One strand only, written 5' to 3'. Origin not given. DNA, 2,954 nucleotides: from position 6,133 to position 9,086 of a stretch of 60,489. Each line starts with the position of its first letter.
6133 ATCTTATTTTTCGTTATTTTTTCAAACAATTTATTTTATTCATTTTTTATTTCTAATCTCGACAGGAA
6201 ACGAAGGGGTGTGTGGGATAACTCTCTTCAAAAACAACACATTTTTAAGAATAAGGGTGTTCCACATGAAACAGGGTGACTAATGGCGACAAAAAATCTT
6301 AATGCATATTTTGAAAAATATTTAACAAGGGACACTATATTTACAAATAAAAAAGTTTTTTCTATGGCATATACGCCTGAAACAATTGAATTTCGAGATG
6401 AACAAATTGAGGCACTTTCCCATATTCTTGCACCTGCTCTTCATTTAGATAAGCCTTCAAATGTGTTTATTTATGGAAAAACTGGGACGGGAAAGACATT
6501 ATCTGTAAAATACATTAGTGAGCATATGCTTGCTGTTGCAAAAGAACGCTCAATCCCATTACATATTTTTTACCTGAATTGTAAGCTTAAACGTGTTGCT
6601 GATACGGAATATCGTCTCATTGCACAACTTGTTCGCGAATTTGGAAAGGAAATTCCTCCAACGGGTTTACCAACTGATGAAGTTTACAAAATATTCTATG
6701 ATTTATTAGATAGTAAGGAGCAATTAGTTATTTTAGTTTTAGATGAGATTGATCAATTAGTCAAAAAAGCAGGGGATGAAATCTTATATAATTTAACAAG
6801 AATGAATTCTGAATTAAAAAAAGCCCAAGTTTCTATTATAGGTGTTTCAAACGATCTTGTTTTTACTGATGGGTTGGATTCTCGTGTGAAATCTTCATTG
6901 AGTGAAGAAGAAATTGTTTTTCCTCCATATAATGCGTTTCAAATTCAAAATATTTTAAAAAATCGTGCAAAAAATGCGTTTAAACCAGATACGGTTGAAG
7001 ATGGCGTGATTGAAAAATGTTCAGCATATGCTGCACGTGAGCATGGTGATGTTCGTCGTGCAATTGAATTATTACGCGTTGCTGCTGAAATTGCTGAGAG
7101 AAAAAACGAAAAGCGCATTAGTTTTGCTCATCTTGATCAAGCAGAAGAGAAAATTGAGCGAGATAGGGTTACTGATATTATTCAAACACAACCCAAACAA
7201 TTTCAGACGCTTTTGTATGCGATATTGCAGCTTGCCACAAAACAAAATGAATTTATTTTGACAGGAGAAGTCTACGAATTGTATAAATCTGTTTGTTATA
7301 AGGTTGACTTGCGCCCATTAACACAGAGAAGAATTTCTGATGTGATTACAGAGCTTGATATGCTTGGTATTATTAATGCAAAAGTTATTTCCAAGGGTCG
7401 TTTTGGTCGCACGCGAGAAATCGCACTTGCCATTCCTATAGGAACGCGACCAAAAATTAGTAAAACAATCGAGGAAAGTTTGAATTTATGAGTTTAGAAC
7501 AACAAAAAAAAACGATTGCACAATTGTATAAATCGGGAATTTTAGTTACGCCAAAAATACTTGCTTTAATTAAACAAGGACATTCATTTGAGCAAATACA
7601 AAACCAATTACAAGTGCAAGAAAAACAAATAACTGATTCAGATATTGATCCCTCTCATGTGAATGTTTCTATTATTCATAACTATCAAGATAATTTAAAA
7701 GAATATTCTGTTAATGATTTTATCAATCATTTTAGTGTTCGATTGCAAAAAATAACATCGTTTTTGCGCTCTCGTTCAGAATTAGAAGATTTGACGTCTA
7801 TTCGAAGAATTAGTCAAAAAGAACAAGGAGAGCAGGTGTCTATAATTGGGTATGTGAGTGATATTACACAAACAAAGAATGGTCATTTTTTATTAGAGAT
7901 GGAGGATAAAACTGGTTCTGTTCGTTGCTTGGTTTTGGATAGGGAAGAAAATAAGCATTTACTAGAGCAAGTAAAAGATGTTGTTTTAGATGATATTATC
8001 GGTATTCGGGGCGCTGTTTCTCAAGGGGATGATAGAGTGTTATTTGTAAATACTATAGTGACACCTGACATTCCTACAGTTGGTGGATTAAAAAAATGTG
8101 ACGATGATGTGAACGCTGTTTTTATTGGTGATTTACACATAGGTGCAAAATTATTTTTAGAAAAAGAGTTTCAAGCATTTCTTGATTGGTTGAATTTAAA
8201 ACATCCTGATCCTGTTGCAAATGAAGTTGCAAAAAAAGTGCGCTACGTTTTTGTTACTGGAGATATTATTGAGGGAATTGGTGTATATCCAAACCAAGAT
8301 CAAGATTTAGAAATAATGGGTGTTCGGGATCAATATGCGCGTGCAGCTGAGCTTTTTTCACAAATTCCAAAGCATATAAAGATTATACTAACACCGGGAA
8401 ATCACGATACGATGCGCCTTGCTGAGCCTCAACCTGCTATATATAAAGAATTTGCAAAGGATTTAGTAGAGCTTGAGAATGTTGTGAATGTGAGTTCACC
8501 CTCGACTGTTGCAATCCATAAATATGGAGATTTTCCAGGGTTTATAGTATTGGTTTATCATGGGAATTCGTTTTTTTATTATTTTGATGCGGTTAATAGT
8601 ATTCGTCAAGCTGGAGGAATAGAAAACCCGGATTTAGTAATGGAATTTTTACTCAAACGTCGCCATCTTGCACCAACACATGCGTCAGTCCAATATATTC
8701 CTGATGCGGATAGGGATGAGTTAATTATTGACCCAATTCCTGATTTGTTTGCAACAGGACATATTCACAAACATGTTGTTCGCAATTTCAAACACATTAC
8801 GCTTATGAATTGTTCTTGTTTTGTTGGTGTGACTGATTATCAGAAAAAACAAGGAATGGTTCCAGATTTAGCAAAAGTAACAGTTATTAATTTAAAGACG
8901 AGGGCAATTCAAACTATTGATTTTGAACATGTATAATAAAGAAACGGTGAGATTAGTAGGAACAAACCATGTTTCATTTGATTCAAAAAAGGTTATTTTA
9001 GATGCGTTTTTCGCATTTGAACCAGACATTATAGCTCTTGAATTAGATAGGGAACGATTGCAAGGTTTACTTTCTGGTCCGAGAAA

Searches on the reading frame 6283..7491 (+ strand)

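Call 21: search_protein_families(library=pfam, proteins=[window:6283-7491:+], max_evalue=0.01)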
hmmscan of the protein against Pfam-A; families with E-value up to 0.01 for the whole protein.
window:6283-7491:+ (402 aa): 14 families
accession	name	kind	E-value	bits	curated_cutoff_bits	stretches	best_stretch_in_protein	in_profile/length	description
PF09079.17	Cdc6_C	-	3e-26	91.7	25.1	1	299-385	2-89/96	CDC6, C terminal winged helix domain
PF22703.2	Cdc6_lid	-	5.9e-24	84.2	27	1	223-289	2-68/68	Cdc6 AAA+ ATPase-type lid domain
PF13401.12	AAA_22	-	1.1e-10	42.3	27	1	59-188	6-123/130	AAA domain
PF13191.12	AAA_16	-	6.3e-09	37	32.6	1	38-176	5-160/167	AAA ATPase domain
PF00004.35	AAA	-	1e-07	32.9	21.2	1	62-209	2-125/131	ATPase family associated with various cellular activities (AAA)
PF22606.2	Cdc6-ORC-like_ATPase_lid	-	5.1e-06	26.7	27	1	216-272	1-57/60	Cdc6/ORC-like, ATPase lid domain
PF01637.24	ATPase_2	-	5.3e-06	26.8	33.2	1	54-182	16-146/225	ATPase domain predominantly from Archaea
PF00270.35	DEAD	-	3.4e-05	24.1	26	0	43-74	6-30/167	DEAD/DEAH box helicase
PF05621.17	TniB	-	3.7e-05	23.7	22.4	1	42-188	20-160/189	Bacterial TniB protein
PF05729.18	NACHT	-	6.4e-05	23.3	26.7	1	61-165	3-99/167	NACHT domain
PF24883.2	NPHP3_N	-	0.00038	21.1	24.8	1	59-178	23-153/164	Nephrocystin 3, N-terminal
PF13479.12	AAA_24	-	0.00077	19.8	27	1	59-174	3-91/195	AAA domain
PF25201.1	nSTAND6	-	0.0031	18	27.7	0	52-140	12-95/148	Novel STAND NTPase 6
PF04851.21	ResIII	-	0.0054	17.1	22.5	0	35-82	2-47/164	Type III restriction enzyme, res subunit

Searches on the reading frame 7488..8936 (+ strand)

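Call 21: search_protein_families(library=pfam, proteins=[window:7488-8936:+], max_evalue=0.01)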
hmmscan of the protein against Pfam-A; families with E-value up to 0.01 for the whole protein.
window:7488-8936:+ (482 aa): 4 families
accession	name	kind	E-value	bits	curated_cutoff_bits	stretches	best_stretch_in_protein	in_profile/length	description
PF00149.33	Metallophos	-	2.7e-11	44.7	21.5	1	211-428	4-190/191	Calcineurin-like phosphoesterase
PF04042.21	DNA_pol_E_B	-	7.9e-10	38.9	29.1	1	281-428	64-206/210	DNA polymerase alpha/epsilon subunit B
PF01336.31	tRNA_anti-codon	-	2.6e-07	30.9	27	1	117-183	1-63/75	OB-fold nucleic acid binding domain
PF12869.13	tRNA_anti-like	-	0.0035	17.3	23.5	1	113-187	69-142/146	tRNA_anti-like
